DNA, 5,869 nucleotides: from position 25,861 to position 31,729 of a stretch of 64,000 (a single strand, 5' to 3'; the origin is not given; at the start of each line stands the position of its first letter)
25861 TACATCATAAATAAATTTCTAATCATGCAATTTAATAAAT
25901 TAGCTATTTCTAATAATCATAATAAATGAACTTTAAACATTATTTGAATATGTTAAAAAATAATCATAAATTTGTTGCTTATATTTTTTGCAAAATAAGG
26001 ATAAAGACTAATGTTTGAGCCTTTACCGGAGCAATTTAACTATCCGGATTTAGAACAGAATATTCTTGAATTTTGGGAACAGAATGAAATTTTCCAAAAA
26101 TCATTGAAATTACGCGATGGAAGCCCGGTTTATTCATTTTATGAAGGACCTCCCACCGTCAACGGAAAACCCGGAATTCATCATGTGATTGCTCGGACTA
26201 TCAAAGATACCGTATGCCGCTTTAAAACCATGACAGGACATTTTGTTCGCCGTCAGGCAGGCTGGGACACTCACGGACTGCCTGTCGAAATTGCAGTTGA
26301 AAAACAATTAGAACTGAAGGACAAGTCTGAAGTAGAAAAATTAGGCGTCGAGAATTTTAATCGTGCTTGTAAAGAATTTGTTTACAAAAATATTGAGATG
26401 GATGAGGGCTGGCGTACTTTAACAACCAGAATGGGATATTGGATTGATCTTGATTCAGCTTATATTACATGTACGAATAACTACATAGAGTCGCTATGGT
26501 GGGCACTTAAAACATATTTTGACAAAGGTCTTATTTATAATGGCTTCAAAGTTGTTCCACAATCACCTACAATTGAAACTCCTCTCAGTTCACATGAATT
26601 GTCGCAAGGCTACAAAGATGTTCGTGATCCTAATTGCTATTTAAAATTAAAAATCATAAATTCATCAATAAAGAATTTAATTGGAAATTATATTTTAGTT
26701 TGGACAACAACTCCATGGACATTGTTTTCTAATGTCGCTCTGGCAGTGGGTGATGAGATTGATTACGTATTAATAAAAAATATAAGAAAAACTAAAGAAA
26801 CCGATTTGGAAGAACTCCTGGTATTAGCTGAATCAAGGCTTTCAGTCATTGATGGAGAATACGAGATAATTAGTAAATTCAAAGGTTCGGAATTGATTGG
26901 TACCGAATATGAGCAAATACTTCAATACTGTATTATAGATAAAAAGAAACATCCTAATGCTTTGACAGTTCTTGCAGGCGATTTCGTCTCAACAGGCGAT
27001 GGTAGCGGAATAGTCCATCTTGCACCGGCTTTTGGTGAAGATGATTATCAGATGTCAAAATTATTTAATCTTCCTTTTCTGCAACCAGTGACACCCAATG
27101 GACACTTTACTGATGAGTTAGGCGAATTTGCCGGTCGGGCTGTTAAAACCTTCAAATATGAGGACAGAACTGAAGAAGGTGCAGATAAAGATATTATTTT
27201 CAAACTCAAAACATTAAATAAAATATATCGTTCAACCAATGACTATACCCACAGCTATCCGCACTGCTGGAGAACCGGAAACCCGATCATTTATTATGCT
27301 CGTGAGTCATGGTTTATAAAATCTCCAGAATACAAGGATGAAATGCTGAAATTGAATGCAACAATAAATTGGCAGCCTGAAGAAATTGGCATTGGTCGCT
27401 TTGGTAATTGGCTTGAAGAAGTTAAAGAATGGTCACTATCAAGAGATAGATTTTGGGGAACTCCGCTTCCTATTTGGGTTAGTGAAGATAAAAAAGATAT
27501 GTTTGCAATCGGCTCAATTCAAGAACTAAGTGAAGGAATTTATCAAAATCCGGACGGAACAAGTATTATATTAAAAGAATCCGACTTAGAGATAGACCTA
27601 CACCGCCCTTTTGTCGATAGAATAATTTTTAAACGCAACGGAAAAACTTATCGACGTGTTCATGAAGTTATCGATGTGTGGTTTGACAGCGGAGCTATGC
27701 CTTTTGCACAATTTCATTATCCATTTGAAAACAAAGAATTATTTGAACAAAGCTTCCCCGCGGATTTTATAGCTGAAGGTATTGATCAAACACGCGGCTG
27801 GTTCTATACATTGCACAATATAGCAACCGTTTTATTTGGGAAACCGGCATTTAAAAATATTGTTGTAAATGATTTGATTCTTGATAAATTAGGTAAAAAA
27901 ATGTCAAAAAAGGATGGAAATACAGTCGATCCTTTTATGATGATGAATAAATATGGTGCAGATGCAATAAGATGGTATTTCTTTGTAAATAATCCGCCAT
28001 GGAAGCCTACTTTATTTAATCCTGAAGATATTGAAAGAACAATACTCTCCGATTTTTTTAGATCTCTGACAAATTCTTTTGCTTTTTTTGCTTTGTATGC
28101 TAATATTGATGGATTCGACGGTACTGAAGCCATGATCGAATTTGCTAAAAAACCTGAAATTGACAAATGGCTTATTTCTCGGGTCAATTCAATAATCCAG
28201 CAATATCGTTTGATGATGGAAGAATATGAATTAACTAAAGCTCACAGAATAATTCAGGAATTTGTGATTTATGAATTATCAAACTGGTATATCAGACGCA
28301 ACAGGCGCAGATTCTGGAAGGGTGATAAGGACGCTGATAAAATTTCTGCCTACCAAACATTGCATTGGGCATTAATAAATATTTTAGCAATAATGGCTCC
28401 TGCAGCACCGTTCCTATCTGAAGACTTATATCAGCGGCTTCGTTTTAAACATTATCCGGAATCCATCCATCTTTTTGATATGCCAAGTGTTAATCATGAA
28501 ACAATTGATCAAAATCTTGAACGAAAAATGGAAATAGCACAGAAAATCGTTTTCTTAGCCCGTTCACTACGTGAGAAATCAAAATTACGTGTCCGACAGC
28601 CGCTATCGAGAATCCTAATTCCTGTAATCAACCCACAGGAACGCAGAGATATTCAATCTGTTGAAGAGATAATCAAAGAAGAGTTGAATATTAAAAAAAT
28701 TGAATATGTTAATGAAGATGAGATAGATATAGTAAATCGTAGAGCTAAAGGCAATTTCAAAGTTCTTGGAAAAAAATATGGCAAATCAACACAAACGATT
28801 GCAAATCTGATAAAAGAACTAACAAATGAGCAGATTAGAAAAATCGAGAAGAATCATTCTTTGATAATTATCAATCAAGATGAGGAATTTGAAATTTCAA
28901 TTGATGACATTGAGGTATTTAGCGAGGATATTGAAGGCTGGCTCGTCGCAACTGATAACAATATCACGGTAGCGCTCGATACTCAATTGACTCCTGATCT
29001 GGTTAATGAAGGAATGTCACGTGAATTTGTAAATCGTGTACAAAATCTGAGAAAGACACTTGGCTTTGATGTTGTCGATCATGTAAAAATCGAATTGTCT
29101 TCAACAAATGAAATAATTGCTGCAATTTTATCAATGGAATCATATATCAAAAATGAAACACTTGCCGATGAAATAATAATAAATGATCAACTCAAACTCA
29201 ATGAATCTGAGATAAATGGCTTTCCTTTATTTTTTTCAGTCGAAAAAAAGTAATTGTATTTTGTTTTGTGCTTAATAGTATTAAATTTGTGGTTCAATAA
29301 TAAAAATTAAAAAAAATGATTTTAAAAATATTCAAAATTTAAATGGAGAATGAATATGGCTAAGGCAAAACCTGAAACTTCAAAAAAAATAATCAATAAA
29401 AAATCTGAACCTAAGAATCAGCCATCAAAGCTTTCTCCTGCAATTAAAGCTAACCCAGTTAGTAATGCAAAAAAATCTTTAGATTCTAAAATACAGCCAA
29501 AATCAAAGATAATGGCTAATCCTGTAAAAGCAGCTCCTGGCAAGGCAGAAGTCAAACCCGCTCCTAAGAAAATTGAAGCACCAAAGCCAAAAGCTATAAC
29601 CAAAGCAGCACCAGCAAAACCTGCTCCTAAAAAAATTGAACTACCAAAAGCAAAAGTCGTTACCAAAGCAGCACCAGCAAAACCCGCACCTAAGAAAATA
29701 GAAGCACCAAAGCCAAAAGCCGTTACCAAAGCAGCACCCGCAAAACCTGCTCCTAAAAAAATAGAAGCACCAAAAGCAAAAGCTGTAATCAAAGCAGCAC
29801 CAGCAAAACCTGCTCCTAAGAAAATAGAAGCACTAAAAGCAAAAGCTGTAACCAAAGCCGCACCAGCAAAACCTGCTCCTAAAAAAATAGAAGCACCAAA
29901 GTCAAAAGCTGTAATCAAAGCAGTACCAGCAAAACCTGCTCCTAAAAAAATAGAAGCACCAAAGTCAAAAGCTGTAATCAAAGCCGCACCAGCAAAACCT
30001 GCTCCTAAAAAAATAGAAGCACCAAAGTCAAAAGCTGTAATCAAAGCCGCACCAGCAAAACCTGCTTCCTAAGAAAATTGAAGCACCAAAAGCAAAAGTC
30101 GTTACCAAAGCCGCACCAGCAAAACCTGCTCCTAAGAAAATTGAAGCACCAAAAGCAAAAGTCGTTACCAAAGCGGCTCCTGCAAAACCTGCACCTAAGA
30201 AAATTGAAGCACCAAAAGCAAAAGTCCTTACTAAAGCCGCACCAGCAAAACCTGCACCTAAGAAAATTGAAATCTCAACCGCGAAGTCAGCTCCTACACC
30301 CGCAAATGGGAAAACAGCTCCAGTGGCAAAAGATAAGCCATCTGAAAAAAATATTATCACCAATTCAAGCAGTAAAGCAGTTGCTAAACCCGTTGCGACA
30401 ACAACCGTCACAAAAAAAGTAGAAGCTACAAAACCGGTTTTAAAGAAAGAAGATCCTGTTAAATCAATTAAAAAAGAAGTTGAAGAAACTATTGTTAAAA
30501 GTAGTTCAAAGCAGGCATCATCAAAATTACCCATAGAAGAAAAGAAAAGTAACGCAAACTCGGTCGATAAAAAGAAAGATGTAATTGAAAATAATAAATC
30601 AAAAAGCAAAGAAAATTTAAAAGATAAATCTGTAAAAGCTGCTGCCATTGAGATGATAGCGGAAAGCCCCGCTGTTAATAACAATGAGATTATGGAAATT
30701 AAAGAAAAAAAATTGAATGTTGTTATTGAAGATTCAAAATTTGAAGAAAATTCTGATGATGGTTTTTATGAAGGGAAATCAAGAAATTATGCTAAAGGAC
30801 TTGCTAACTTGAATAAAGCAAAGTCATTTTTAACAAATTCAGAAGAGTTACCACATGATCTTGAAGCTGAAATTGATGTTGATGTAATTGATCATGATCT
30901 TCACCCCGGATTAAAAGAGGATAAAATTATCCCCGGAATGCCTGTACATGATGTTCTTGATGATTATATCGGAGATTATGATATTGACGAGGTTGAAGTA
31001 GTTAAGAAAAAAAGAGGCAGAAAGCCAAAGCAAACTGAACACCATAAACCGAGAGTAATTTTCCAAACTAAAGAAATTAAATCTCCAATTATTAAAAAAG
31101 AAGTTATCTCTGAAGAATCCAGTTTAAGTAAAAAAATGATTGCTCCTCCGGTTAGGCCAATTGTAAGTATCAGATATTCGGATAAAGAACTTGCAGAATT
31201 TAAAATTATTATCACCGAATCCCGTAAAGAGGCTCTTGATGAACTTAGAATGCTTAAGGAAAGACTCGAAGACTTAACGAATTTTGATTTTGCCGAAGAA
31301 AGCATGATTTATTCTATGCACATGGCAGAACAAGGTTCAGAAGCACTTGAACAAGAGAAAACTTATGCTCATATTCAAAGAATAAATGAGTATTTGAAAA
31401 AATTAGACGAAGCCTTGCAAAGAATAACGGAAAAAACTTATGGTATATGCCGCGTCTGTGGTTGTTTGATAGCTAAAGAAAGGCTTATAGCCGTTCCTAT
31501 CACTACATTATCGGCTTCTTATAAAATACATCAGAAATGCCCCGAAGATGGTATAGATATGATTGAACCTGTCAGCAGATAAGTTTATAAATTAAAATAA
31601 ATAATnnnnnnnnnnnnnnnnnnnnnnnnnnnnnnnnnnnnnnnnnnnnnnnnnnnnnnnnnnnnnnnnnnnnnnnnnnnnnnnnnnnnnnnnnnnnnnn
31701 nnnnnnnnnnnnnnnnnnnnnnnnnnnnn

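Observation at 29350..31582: DksA/TraR-family gene between ileS and lspA carries a ~600-aa histone-H1-like tandem-repeat extension and a +1 frameshift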

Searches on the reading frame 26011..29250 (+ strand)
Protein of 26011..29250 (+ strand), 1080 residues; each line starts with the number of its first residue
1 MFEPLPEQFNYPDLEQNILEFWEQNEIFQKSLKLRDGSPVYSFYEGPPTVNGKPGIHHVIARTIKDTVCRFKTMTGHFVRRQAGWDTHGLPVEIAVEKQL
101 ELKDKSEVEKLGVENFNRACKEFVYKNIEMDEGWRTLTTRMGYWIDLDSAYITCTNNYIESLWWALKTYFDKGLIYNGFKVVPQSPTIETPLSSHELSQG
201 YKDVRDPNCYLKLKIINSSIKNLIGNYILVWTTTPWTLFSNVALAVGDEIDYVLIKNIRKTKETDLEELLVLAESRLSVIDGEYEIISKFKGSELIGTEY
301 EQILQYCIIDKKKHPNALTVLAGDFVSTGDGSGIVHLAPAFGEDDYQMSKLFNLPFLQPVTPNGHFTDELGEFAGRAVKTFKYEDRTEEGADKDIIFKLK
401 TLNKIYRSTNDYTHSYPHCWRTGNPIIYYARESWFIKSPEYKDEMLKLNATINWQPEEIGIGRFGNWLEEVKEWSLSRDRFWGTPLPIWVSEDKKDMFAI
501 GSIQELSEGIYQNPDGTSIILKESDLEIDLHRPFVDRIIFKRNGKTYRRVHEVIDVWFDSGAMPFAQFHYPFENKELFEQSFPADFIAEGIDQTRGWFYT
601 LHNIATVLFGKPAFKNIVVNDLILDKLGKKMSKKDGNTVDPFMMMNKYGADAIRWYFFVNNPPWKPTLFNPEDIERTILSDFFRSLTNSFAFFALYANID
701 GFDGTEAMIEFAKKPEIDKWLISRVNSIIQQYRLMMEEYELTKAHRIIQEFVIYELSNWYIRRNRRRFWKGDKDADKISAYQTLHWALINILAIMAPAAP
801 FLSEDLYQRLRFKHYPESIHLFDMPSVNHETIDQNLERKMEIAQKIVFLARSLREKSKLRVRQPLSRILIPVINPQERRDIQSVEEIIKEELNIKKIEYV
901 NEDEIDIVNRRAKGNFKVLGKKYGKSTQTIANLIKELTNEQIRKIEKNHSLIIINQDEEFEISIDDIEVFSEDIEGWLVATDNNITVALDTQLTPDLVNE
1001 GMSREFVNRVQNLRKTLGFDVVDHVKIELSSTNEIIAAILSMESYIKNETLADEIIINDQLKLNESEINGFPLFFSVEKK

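Call 72: search_protein_families(library=pfam, proteins=[window:26011-29250:+], max_evalue=0.00001)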
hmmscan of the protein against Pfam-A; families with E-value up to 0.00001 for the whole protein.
window:26011-29250:+ (1080 aa): 4 families
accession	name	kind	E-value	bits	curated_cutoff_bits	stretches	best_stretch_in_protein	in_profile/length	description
PF00133.28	tRNA-synt_1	-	2.6e-120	402.4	22.7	1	18-658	2-403/414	tRNA synthetases class I (I, L, M and V)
PF19302.4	DUF5915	-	7.4e-55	186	27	1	885-1079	1-194/195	Domain of unknown function (DUF5915)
PF08264.19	Anticodon_1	-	5.7e-32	111.1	25.1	1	718-866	1-145/148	Anticodon-binding domain of tRNA ligase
PF09334.17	tRNA-synt_1g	-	8.7e-16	58.1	20.1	1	553-689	244-386/391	tRNA synthetases class I (M)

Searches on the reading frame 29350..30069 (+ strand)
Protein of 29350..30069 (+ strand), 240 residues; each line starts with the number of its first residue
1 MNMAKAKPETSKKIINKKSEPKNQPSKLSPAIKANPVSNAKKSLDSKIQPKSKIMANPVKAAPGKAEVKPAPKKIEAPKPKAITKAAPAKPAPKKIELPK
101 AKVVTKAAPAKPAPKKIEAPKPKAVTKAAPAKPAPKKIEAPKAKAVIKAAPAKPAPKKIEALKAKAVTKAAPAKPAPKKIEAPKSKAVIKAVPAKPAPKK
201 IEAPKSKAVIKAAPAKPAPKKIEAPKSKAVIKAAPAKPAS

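Call 8: search_protein_families(library=pfam, proteins=[window:29350-30069:+], max_evalue=1)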
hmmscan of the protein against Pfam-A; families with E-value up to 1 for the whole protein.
window:29350-30069:+ (240 aa): 0 families

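Call 13: find_encoding_contigs(protein=window:29350-30069:+, flank=3000, max_places=4)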
Protein window:29350-30069:+ (240 aa): no gene with exactly this product is on record in the collection.

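Call 26: search_protein_families(library=ncbifam, proteins=[window:29350-30069:+], max_evalue=1)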
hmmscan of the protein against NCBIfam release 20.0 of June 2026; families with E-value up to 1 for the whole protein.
window:29350-30069:+ (240 aa): 0 families

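Call 45: list_cluster_members(proteins=[P0001, window:29350-30069:+, window:29356-30069:+])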
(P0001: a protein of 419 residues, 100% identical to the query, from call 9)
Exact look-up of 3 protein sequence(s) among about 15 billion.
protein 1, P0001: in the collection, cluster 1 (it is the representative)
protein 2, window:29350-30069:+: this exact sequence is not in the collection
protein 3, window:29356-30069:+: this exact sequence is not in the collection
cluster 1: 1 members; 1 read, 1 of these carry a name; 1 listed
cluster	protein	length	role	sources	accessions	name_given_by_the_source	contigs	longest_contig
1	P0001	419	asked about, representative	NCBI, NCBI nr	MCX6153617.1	MAG: hypothetical protein NT007_05610 [Candidatus Kapabacteria bacterium] | hypothetical protein [Candidatus Kapabacteria bacterium]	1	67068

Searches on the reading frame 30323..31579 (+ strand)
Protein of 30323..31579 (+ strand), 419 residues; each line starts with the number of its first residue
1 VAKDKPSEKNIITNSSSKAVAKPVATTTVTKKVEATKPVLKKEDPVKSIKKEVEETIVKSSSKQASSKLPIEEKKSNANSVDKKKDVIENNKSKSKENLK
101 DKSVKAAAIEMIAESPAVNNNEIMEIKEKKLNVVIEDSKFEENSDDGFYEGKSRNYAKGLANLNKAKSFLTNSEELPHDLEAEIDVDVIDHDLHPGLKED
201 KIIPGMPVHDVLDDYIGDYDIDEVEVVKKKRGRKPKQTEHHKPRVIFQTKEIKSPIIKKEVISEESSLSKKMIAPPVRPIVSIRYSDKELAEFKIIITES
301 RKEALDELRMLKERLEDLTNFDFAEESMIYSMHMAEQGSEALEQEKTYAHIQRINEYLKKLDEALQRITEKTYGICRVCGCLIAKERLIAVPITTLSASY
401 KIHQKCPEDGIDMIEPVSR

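Call 8: search_protein_families(library=pfam, proteins=[window:30323-31579:+], max_evalue=1)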
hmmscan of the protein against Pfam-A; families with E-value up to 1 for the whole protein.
window:30323-31579:+ (419 aa): 4 families
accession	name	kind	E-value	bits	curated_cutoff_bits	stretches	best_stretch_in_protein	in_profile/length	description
PF01258.23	zf-dskA_traR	-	4.5e-06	27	24.9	1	372-397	2-27/36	Prokaryotic dksA/traR C4-type zinc finger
PF01078.27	Mg_chelatase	-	0.11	12.3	20.3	1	289-365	114-189/207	Magnesium chelatase, subunit ChlI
PF14881.12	Tubulin_3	-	0.35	11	30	0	171-235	44-106/180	Tubulin domain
PF00459.30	Inositol_P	-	0.62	9.9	27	0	24-82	19-79/271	Inositol monophosphatase family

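Call 9: find_homologous_proteins(query=window:30323-31579:+)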
Query window:30323-31579:+ (419 aa): 506 proteins with E <= 0.001 among 8000 candidates; the best 120 are listed.
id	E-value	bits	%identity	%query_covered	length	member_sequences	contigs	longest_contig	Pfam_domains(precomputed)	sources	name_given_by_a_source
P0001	5.1e-260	880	100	100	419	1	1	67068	PF01258.24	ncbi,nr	ncbi:MAG: hypothetical protein NT007_05610 [Candidatus Kapabacteria bacterium]|nr:hypothetical prote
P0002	2.0e-71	260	67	46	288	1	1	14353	PF01258.24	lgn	-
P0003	2.6e-67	246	79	34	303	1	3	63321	PF01258.24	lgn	-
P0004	2.0e-66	243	74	37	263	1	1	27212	-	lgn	-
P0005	1.7e-65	240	82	32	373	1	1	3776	-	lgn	-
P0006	1.9e-65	240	78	34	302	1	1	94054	PF07382.17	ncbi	-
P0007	2.9e-65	239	70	39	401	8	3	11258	PF01258.24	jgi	-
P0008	6.1e-65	238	65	44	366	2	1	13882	PF01258.24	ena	-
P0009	6.6e-65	238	79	33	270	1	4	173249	-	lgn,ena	-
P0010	7.2e-65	238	71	40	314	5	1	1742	PF01258.24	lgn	-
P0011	9.5e-65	238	79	33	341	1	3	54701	-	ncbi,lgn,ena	-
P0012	9.8e-65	237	65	44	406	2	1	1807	PF01258.24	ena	-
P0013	1.0e-64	237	65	45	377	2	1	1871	PF01258.24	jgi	-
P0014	1.8e-64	237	83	32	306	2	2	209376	PF01258.24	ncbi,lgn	ncbi:MAG: TraR/DksA family transcriptional regulator [Candidatus Kapaibacterium sp.]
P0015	4.0e-64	236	79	33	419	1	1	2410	-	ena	-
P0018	1.4e-63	234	79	34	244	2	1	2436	PF01258.24,PF07382.17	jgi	jgi:RNA polymerase-binding transcription factor DksA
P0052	1.7e-61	227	77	34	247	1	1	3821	PF01258.24,PF07382.17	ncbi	-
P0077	1.6e-60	224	79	32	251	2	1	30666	PF01258.24,PF07382.17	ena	-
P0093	4.3e-60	222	76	32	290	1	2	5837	PF01258.24,PF07382.17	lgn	-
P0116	9.1e-59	218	70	35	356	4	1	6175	PF01258.24,PF07382.17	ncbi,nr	ncbi:MAG: hypothetical protein JNJ85_00495 [Candidatus Kapabacteria bacterium]|nr:hypothetical prote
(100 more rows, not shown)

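Call 12: find_encoding_contigs(protein=P0001, flank=10000, max_places=4)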
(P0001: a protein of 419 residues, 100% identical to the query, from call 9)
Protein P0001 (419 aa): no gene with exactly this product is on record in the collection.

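Call 26: search_protein_families(library=ncbifam, proteins=[window:30323-31579:+], max_evalue=1)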
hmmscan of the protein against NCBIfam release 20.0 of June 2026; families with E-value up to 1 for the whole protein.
window:30323-31579:+ (419 aa): 4 families
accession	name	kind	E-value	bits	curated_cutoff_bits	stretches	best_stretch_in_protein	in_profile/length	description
TIGR02890.1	bacill_yteA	subfamily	4.1e-19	69.2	134.4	1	289-404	2-117/159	regulatory protein, yteA family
NF033459.1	DksA_like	equivalog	1.9e-10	41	105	1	288-393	1-98/113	RNA polymerase-binding protein DksA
TIGR02420.1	dksA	equivalog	1.9e-09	37.9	115.5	1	287-398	3-105/110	RNA polymerase-binding protein DksA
NF008045.0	PRK10778.1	equivalog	0.00037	20.7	289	1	289-401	36-139/151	RNA polymerase-binding protein DksA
